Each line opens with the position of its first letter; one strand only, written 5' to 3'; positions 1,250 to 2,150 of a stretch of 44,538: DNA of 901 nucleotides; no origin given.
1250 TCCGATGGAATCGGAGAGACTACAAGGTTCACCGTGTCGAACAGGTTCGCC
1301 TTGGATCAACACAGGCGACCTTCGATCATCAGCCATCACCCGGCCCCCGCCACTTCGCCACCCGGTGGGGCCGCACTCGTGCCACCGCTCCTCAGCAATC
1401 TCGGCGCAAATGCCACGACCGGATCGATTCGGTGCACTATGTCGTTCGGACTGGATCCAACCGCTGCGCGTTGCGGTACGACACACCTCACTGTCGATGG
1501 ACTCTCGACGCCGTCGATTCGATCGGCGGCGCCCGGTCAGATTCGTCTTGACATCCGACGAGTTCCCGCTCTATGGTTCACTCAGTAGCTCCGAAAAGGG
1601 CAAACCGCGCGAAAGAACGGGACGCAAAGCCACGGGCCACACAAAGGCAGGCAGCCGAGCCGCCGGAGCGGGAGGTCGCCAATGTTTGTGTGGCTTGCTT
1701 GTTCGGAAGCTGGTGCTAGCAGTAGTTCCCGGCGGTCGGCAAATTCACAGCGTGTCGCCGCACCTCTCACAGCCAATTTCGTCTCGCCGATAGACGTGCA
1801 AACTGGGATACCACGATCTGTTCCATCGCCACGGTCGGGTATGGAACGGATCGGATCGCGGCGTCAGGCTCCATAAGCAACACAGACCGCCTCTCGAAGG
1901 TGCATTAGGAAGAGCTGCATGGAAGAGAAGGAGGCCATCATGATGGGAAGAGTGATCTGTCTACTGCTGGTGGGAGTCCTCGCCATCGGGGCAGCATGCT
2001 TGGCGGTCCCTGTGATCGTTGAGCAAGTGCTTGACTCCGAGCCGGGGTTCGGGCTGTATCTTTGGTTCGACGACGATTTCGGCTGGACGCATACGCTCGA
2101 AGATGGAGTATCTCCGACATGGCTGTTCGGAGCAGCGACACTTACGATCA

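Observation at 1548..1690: c-di-GMP class I (GEMM) riboswitch with its own promoter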

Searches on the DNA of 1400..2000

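Call 24: search_rna_families(source=window, start=1400, end=2000, threshold=evalue, max_evalue=1, show_alignments=3)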
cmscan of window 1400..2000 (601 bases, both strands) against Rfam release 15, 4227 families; matches with E-value up to 1: 2.
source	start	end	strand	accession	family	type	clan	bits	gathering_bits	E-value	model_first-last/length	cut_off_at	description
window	1590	1668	+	RF03167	c-di-GMP-I-GGC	Cis-reg; riboswitch;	CL00126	53.9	59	6.2e-12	1-80/80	no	c-di-GMP-I-GGC riboswitch aptamer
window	1942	1987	-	RF01274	sR45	Gene; snRNA; snoRNA; CD-box;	-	19.2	40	0.087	10-48/55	no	Small nucleolar RNA sR45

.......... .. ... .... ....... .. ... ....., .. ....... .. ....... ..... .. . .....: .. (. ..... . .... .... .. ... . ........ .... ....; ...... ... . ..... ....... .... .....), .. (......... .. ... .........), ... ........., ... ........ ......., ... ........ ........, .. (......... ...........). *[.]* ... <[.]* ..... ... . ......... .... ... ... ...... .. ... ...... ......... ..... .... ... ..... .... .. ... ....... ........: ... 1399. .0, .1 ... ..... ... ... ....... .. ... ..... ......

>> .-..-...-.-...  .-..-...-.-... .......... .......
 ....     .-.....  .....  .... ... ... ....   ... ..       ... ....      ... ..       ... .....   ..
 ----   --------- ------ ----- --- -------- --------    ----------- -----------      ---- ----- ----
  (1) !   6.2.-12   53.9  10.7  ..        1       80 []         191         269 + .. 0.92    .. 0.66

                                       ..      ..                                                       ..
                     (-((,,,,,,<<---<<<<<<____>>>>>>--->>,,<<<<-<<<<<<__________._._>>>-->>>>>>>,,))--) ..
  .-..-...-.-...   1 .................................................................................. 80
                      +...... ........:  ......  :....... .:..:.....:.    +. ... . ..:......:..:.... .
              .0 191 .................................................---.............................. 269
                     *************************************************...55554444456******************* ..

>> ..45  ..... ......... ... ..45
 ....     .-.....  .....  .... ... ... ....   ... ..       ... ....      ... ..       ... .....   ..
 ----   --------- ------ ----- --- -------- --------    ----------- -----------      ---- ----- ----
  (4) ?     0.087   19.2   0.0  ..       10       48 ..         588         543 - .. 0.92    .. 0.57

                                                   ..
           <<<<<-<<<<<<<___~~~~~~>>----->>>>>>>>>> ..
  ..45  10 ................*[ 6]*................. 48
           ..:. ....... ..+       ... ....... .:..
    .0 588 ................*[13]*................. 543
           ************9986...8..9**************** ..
